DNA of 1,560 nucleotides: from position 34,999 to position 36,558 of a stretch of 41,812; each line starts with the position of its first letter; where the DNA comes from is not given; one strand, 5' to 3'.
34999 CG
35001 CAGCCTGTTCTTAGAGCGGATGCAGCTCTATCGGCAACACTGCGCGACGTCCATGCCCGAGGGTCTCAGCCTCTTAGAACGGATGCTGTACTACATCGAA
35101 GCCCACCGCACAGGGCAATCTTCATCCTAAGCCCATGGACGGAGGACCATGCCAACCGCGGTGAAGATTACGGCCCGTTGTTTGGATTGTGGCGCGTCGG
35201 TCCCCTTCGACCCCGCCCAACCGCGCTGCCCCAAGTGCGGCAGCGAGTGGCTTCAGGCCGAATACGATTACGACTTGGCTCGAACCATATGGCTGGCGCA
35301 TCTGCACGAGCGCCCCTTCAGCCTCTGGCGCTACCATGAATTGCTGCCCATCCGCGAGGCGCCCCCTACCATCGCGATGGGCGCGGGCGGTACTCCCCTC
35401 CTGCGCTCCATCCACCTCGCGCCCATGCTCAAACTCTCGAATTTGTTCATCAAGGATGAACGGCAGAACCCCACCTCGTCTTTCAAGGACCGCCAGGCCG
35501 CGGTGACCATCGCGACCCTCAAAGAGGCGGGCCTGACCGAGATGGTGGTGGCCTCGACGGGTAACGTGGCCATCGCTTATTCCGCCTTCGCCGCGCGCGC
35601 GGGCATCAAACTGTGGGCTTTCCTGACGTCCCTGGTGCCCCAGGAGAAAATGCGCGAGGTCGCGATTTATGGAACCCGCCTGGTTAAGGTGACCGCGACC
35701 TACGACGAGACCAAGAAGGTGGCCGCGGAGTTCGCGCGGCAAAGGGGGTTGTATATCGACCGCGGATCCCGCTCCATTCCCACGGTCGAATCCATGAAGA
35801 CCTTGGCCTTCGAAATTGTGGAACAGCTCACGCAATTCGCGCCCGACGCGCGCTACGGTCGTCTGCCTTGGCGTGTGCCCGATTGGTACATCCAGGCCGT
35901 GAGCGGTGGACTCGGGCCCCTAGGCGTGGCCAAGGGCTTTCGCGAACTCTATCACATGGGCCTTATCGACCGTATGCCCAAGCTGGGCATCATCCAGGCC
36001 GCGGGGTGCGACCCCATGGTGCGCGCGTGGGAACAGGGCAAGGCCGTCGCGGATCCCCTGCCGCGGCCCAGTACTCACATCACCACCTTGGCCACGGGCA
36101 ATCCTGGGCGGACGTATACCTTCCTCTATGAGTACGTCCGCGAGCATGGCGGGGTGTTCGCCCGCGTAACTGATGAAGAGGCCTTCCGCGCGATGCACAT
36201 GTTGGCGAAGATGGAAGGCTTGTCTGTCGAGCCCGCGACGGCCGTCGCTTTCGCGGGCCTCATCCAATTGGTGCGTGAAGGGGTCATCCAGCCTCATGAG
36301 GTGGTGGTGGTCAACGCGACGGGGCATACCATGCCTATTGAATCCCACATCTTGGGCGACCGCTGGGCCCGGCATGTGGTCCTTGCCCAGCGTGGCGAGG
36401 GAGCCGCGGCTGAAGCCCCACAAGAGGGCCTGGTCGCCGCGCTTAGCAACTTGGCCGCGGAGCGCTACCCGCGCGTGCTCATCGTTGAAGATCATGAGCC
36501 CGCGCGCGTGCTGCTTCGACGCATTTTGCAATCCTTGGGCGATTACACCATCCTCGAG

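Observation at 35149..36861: Threonine-synthase-like PLP enzyme fused to a canonical phospho-receiver domain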

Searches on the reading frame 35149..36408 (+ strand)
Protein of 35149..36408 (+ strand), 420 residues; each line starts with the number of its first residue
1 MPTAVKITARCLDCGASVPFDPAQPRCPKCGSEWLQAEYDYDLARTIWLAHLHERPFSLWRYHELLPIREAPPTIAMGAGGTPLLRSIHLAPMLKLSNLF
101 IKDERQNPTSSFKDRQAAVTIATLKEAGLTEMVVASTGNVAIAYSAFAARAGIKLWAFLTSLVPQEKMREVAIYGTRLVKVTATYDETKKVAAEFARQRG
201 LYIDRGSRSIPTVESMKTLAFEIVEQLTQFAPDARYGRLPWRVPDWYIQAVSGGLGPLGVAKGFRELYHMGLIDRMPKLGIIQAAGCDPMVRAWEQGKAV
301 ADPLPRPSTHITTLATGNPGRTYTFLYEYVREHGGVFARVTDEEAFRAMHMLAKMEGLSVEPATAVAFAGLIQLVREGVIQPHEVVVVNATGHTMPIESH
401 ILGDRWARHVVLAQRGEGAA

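Call 15: search_protein_representatives(protein=window:35149-36408:+)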
Query: 420 residues. Proteins with E-value up to 0.001 (for the whole library): 9631; up to 1e-10: 4278; up to 1e-30: 813. The best 150 are listed.
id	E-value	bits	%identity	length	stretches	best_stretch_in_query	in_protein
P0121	1.5e-163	560.7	63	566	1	8-412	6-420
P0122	4.6e-139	480.1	55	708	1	10-410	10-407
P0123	5.9e-137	473.1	56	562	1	8-397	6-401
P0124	8.4e-137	472.6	56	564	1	11-411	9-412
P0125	1.4e-135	468.6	54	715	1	10-417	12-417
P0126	5.0e-130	450.3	54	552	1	9-413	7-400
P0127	2.0e-125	435.1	50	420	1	6-411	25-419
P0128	4.9e-115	400.9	56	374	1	7-328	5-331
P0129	5.1e-108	377.8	59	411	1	93-394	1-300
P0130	2.1e-99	349.5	62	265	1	7-263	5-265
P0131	6.7e-98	344.5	50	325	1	78-412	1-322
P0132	1.0e-95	337.3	57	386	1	10-286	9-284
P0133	1.5e-91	323.6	45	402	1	3-393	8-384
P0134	2.7e-91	322.7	44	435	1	8-393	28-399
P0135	2.4e-88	313.0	65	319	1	9-253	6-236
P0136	8.4e-87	307.9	43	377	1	10-393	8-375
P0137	4.1e-83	295.8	43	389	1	9-393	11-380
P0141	1.8e-74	267.4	41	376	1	6-392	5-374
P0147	6.6e-70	252.3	41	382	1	9-390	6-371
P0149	5.1e-64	232.9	37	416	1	8-415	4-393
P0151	5.4e-62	226.2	37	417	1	9-395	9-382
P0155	1.4e-60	221.5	39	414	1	9-393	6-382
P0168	3.5e-56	207.1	36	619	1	10-395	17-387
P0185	1.6e-52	195.1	34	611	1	10-395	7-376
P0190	9.3e-52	192.5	36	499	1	10-393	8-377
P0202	1.1e-50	188.9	33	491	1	9-393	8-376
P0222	1.2e-48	182.2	35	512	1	8-369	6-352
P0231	6.4e-48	179.9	32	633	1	8-400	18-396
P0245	3.1e-47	177.6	33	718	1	7-393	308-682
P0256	2.3e-46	174.7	34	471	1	10-396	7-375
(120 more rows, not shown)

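Call 27: search_protein_families(library=ncbifam, proteins=[P0127, P0133, P0134, P0136, P0137, P0141, P0147, P0149, P0151, P0155], max_evalue=1e-20)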
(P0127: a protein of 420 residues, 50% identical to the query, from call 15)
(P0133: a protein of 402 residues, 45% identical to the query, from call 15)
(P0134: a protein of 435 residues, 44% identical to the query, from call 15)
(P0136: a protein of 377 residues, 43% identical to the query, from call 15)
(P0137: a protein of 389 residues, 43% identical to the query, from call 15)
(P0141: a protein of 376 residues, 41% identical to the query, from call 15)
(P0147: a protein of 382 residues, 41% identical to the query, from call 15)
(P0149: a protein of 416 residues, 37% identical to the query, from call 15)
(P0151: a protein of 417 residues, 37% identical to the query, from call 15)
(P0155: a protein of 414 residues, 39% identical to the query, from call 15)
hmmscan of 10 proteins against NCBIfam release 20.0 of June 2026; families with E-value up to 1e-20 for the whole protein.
P0127 (420 aa): 9 families
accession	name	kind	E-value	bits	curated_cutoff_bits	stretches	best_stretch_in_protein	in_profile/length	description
NF006050.0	PRK08197.1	equivalog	4.8e-91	305.5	303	1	26-402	7-381/406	threonine synthase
NF004170.0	PRK05638.1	equivalog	4.3e-63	213.4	421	1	28-402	2-355/442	threonine synthase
TIGR00260.1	thrC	equivalog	3.7e-53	180.9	167.1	1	79-401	1-334/340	threonine synthase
NF005035.0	PRK06450.1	equivalog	2.7e-43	148.1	301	1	28-379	4-318/338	threonine synthase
TIGR03844.1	cysteate_syn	equivalog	1.5e-41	142.5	324.9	1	28-403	3-380/398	cysteate synthase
NF006205.0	PRK08329.1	equivalog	3.7e-40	138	358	1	28-402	2-343/347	threonine synthase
NF004996.0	PRK06381.1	equivalog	5.2e-40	137.4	266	1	100-396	14-313/319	threonine synthase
NF006390.0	PRK08639.1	equivalog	1e-22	80.7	421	1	101-397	25-310/418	threonine ammonia-lyase IlvA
NF005292.0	PRK06815.1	equivalog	2.1e-21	76.3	371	1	101-406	21-311/320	threonine/serine dehydratase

P0133 (402 aa): 9 families
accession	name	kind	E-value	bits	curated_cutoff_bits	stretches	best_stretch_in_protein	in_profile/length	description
NF006050.0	PRK08197.1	equivalog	4.3e-71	239.8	303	1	8-385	4-381/406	threonine synthase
NF004170.0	PRK05638.1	equivalog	3.2e-52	177.6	421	1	14-385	3-355/442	threonine synthase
NF006205.0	PRK08329.1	equivalog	2.2e-43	148.6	358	1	63-385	43-343/347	threonine synthase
NF005035.0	PRK06450.1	equivalog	1e-41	142.9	301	1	13-369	4-325/338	threonine synthase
TIGR00260.1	thrC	equivalog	1.2e-37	129.9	167.1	1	63-378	1-328/340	threonine synthase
TIGR03844.1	cysteate_syn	equivalog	6.1e-37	127.3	324.9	1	14-385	4-379/398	cysteate synthase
NF004996.0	PRK06381.1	equivalog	1.1e-35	123.2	266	1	83-379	13-313/319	threonine synthase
NF006390.0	PRK08639.1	equivalog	3.4e-22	79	421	1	84-383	24-312/418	threonine ammonia-lyase IlvA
NF006094.0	PRK08246.1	subfamily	6.3e-21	75.1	331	1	84-362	22-282/310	serine/threonine dehydratase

P0134 (435 aa): 7 families
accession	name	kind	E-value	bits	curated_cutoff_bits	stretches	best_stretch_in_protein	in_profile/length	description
NF006050.0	PRK08197.1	equivalog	4.5e-89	299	303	1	28-407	8-388/406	threonine synthase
NF004170.0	PRK05638.1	equivalog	1.9e-59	201.4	421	1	29-403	2-358/442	threonine synthase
TIGR00260.1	thrC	equivalog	9.3e-58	196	167.1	1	79-405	1-340/340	threonine synthase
NF005035.0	PRK06450.1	equivalog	7.7e-47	159.8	301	1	46-402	20-336/338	threonine synthase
NF004996.0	PRK06381.1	equivalog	1.6e-39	135.8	266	1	100-399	14-317/319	threonine synthase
TIGR03844.1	cysteate_syn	equivalog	1.4e-38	132.7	324.9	1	27-402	1-381/398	cysteate synthase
NF006205.0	PRK08329.1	equivalog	6.1e-38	130.7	358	1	78-402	42-345/347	threonine synthase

P0136 (377 aa): 7 families
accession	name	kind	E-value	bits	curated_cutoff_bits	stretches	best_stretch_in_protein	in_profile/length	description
NF006050.0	PRK08197.1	equivalog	1.1e-72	245.1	303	1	7-374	9-380/406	threonine synthase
NF004170.0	PRK05638.1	equivalog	5.2e-59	199.9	421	1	7-374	2-353/442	threonine synthase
NF005035.0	PRK06450.1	equivalog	1e-44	152.8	301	1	7-359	4-324/338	threonine synthase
TIGR00260.1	thrC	equivalog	2.1e-44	152.1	167.1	1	54-372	1-331/340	threonine synthase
NF006205.0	PRK08329.1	equivalog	1.3e-43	149.4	358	1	7-377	2-344/347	threonine synthase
NF004996.0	PRK06381.1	equivalog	4.1e-39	134.5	266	1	75-370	14-313/319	threonine synthase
TIGR03844.1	cysteate_syn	equivalog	3e-26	92.1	324.9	1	5-375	1-378/398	cysteate synthase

P0137 (389 aa): 7 families
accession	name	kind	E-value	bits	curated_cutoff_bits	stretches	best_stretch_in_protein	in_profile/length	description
NF006050.0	PRK08197.1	equivalog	1.5e-68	231.4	303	1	10-383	8-383/406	threonine synthase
NF004170.0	PRK05638.1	equivalog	7.9e-66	222.4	421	1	11-384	2-358/442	threonine synthase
TIGR00260.1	thrC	equivalog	1.6e-39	136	167.1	1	59-384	1-338/340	threonine synthase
NF006205.0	PRK08329.1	equivalog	2.6e-36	125.3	358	1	11-382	2-344/347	threonine synthase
NF004996.0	PRK06381.1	equivalog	9.1e-31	107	266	1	81-379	15-316/319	threonine synthase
NF005035.0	PRK06450.1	equivalog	5.9e-30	104.2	301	1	71-381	48-334/338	threonine synthase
TIGR03844.1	cysteate_syn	equivalog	6.2e-28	97.7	324.9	1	11-382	3-380/398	cysteate synthase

P0141 (376 aa): 7 families
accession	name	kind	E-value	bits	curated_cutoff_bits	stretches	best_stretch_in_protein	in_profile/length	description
NF006050.0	PRK08197.1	equivalog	1.1e-60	205.5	303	1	28-374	28-379/406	threonine synthase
NF004170.0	PRK05638.1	equivalog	1.2e-45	155.8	421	1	9-374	3-353/442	threonine synthase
NF006205.0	PRK08329.1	equivalog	1.5e-37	129.4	358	1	9-374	3-341/347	threonine synthase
TIGR00260.1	thrC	equivalog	1.9e-30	106.2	167.1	1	56-363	2-320/340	threonine synthase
NF005035.0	PRK06450.1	equivalog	2.8e-30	105.3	301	1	8-340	4-305/338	threonine synthase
NF004996.0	PRK06381.1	equivalog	2.9e-26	92.2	266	1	78-375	16-317/319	threonine synthase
TIGR03844.1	cysteate_syn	equivalog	5.5e-22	78.1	324.9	1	52-370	41-373/398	cysteate synthase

P0147 (382 aa): 15 families
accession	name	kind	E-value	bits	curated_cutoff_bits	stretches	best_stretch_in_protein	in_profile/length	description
NF006050.0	PRK08197.1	equivalog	3.2e-79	266.6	303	1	4-373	7-380/406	threonine synthase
NF004170.0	PRK05638.1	equivalog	8.6e-52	176.1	421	1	5-377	1-357/442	threonine synthase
NF006205.0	PRK08329.1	equivalog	1.8e-43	148.9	358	1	5-377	1-345/347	threonine synthase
TIGR00260.1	thrC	equivalog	1.6e-40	139.4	167.1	1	53-366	1-326/340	threonine synthase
NF004996.0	PRK06381.1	equivalog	5e-39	134.2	266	1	74-369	14-314/319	threonine synthase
NF005035.0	PRK06450.1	equivalog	4.7e-36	124.3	301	1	6-369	4-330/338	threonine synthase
TIGR03844.1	cysteate_syn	equivalog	5e-28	98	324.9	1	6-376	3-380/398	cysteate synthase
TIGR01127.1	ilvA_1Cterm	equivalog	1.4e-24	86.8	378.75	1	76-358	1-271/380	threonine ammonia-lyase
NF006390.0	PRK08639.1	equivalog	1.5e-24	86.8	421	1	75-372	25-312/418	threonine ammonia-lyase IlvA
NF006094.0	PRK08246.1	subfamily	6.6e-23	81.6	331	1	77-373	25-302/310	serine/threonine dehydratase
TIGR02079.1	THD1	equivalog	8.6e-23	80.8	440.55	1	75-369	16-301/410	threonine ammonia-lyase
NF005292.0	PRK06815.1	equivalog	2.6e-21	76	371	1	76-372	22-305/320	threonine/serine dehydratase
NF005680.0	PRK07476.1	equivalog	4.5e-21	75.1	413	1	76-360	24-298/326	hydroxyectoine utilization dehydratase EutB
NF006674.0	PRK09224.1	subfamily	6.4e-21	74.6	577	1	76-373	26-312/508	threonine ammonia-lyase IlvA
TIGR01124.1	ilvA_2Cterm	equivalog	7.1e-21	74.3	411.3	1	75-374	17-305/499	threonine ammonia-lyase, biosynthetic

P0149 (416 aa): 8 families
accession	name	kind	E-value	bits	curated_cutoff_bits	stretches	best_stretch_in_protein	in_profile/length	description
NF006050.0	PRK08197.1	equivalog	4.6e-64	216.7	303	1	4-383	8-390/406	threonine synthase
NF004170.0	PRK05638.1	equivalog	1.7e-47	162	421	1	6-376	3-357/442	threonine synthase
TIGR00260.1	thrC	equivalog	1.6e-42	145.9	167.1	1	54-371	1-333/340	threonine synthase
NF006205.0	PRK08329.1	equivalog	9.7e-32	110.3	358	1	6-376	3-345/347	threonine synthase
NF004996.0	PRK06381.1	equivalog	3.1e-30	105.3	266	1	75-371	14-317/319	threonine synthase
NF005035.0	PRK06450.1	equivalog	9.9e-29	100.2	301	1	4-370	3-332/338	threonine synthase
TIGR03844.1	cysteate_syn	equivalog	6e-27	94.4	324.9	1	50-372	40-379/398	cysteate synthase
TIGR01127.1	ilvA_1Cterm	equivalog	1.1e-21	77.3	378.75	1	100-383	24-293/380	threonine ammonia-lyase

P0151 (417 aa): 11 families
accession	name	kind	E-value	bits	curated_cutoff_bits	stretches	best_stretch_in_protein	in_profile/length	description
NF006050.0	PRK08197.1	equivalog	1.6e-107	359.8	303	1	6-388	6-388/406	threonine synthase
TIGR00260.1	thrC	equivalog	2e-77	260.7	167.1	1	59-384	1-338/340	threonine synthase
NF004170.0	PRK05638.1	equivalog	4.1e-71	239.8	421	1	9-385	2-359/442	threonine synthase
NF005035.0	PRK06450.1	equivalog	2.5e-64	217.3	301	1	9-384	4-337/338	threonine synthase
NF006205.0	PRK08329.1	equivalog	1.1e-54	185.8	358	1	9-384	2-346/347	threonine synthase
NF004996.0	PRK06381.1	equivalog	5.3e-49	166.9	266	1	80-379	14-316/319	threonine synthase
TIGR03844.1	cysteate_syn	equivalog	5.9e-44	150.4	324.9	1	9-391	3-389/398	cysteate synthase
TIGR01127.1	ilvA_1Cterm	equivalog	6.3e-26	91.2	378.75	1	82-380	1-284/380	threonine ammonia-lyase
NF006094.0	PRK08246.1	subfamily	1.3e-25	90.4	331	1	82-379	24-301/310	serine/threonine dehydratase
NF006390.0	PRK08639.1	equivalog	9.5e-25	87.4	421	1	82-409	26-337/418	threonine ammonia-lyase IlvA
NF006389.0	PRK08638.1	equivalog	4.7e-21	75.1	453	1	81-382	27-315/333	bifunctional threonine ammonia-lyase/L-serine ammonia-lyase TdcB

P0155 (414 aa): 14 families
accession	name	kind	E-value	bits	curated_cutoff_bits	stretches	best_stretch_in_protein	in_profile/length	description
NF006050.0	PRK08197.1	equivalog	4.1e-109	365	303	1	3-392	6-390/406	threonine synthase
NF004170.0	PRK05638.1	equivalog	7e-89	298.4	421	1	6-386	2-358/442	threonine synthase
NF006205.0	PRK08329.1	equivalog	5.3e-67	226.3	358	1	6-385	2-345/347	threonine synthase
NF005035.0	PRK06450.1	equivalog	3.1e-62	210.4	301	1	6-385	4-336/338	threonine synthase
TIGR00260.1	thrC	equivalog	2.2e-61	207.9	167.1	1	57-386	2-338/340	threonine synthase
NF004996.0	PRK06381.1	equivalog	4.9e-58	196.6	266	1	77-382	14-317/319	threonine synthase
NF006390.0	PRK08639.1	equivalog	9.6e-32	110.4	421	1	78-390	25-320/418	threonine ammonia-lyase IlvA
TIGR01127.1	ilvA_1Cterm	equivalog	4.4e-31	108.2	378.75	1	79-384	1-286/380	threonine ammonia-lyase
TIGR02079.1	THD1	equivalog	1.6e-27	96.3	440.55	1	78-395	16-317/410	threonine ammonia-lyase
NF006094.0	PRK08246.1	subfamily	1.2e-25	90.6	331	1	79-362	24-284/310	serine/threonine dehydratase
NF005680.0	PRK07476.1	equivalog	1.8e-24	86.3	413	1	78-384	23-311/326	hydroxyectoine utilization dehydratase EutB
NF040741.1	ornith_OrtB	equivalog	2.4e-21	75.7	550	0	89-251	77-247/464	2-amino-4-oxopentanoate thiolase subunit OrtB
TIGR03844.1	cysteate_syn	equivalog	2.5e-21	76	324.9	1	6-387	3-383/398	cysteate synthase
NF005292.0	PRK06815.1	equivalog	6.2e-21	74.8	371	0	78-381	21-305/320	threonine/serine dehydratase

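Call 38: list_cluster_members(proteins=[P0127, P0133, P0134, P0136, P0137, P0141, P0147, P0151, P0155, P0122])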
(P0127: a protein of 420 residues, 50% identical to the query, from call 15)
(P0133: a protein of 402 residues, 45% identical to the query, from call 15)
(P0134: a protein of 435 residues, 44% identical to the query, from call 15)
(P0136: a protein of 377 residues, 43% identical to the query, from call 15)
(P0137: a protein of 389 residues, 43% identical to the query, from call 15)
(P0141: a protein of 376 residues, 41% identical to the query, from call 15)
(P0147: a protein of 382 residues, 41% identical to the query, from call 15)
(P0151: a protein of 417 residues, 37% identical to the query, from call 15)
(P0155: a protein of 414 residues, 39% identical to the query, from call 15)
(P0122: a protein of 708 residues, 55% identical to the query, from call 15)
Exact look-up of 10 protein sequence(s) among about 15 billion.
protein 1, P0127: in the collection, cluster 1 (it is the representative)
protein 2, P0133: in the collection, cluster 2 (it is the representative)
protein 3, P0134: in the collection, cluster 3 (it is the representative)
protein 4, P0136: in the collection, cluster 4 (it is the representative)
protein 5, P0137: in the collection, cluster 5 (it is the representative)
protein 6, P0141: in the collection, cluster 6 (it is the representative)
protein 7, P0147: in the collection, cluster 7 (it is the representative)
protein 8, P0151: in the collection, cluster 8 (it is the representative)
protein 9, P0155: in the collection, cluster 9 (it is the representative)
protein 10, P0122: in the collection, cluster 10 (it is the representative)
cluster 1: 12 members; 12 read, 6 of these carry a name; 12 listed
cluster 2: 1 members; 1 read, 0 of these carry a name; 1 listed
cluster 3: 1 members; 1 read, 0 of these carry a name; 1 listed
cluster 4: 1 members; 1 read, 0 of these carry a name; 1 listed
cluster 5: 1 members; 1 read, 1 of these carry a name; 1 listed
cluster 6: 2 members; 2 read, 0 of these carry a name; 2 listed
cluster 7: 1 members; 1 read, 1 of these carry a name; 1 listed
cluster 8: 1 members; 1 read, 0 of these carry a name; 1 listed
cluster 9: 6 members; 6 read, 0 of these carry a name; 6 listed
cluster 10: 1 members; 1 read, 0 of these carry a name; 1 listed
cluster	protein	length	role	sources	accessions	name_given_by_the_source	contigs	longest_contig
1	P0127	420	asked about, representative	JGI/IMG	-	threonine synthase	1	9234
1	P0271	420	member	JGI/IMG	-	threonine synthase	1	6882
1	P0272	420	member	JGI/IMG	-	threonine synthase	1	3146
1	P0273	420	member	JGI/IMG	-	threonine synthase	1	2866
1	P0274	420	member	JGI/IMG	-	threonine synthase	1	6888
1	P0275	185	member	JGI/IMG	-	threonine synthase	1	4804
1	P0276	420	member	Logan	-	-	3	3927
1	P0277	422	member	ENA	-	-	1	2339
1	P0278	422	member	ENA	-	-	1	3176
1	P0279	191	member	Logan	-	-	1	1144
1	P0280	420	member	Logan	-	-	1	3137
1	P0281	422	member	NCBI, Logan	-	-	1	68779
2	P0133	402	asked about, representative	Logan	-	-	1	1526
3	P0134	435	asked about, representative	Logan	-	-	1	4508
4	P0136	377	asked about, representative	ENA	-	-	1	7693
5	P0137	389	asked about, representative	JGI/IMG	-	threonine synthase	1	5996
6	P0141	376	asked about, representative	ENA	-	-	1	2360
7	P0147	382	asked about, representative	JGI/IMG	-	threonine synthase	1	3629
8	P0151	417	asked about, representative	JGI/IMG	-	-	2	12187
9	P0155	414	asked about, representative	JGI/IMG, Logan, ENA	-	-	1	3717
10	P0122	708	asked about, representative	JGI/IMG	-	-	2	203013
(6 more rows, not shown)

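Call 39: find_encoding_contigs(protein=P0281, flank=10000, max_places=2)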
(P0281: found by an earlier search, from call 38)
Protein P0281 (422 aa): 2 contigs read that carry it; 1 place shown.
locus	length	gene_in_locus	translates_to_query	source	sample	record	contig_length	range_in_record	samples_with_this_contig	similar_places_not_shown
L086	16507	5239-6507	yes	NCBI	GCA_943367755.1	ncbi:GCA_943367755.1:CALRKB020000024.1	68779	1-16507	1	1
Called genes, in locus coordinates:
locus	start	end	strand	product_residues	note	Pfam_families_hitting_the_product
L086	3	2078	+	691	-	?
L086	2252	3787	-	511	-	PF00270:DEAD, PF04851:ResIII, PF18766:SWI2_SNF2 (weak), PF00271:Helicase_C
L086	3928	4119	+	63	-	-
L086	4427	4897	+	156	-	PF00814:TsaD (weak)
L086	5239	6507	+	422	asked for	PF00291:PALP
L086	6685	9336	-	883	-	PF01590:GAF, PF00989:PAS, PF08448:PAS_4, PF13426:PAS_9, PF13426:PAS_9, PF00989:PAS, PF08448:PAS_4, PF00989:PAS, +8 more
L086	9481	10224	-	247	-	PF00427:PBS_linker_poly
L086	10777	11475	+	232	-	PF00072:Response_reg, PF00486:Trans_reg_C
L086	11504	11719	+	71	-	-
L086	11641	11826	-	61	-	-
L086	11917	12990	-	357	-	PF13409:GST_N_2, PF00043:GST_C (weak), PF13410:GST_C_2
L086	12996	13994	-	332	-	PF00534:Glycos_transf_1, PF13692:Glyco_trans_1_4 (weak)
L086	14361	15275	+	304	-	PF04055:Radical_SAM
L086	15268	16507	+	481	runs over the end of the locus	-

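Call 40: find_encoding_contigs(protein=P0122, flank=10000, max_places=2)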
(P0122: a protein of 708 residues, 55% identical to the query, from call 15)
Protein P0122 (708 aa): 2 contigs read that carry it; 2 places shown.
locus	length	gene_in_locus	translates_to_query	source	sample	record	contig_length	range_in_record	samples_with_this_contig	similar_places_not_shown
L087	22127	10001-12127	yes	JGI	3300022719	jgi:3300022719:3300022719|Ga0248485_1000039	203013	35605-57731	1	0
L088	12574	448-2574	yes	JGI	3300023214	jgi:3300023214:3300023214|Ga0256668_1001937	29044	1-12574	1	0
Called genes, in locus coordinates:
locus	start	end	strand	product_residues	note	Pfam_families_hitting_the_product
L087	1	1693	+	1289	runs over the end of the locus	PF08448:PAS_4, PF13426:PAS_9, PF00989:PAS, PF08448:PAS_4, PF13426:PAS_9, PF08447:PAS_3, PF00989:PAS, PF08448:PAS_4, +14 more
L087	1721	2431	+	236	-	PF00072:Response_reg, PF00486:Trans_reg_C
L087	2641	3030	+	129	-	-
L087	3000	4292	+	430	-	PF00512:HisKA, PF02518:HATPase_c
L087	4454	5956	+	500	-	PF13675:PilJ (weak), PF00672:HAMP (weak), PF01590:GAF, PF13185:GAF_2, PF13492:GAF_3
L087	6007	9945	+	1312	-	PF00672:HAMP, PF01590:GAF, PF13185:GAF_2, PF13492:GAF_3, PF01590:GAF, PF13185:GAF_2, PF00989:PAS, PF08448:PAS_4, +8 more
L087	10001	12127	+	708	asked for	PF00291:PALP, PF00072:Response_reg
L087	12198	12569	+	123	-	PF00072:Response_reg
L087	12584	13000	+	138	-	PF00072:Response_reg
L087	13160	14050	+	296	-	PF13673:Acetyltransf_10 (faint), PF00583:Acetyltransf_1, PF13508:Acetyltransf_7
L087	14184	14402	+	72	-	-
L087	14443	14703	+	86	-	PF13237:Fer4_10 (faint), PF13484:Fer4_16 (faint)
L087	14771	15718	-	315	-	PF01073:3Beta_HSD, PF01370:Epimerase, PF04321:RmlD_sub_bind, PF16363:GDP_Man_Dehyd, PF07993:NAD_binding_4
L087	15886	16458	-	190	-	-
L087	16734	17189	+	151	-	PF02502:LacAB_rpiB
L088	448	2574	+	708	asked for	PF00291:PALP, PF00072:Response_reg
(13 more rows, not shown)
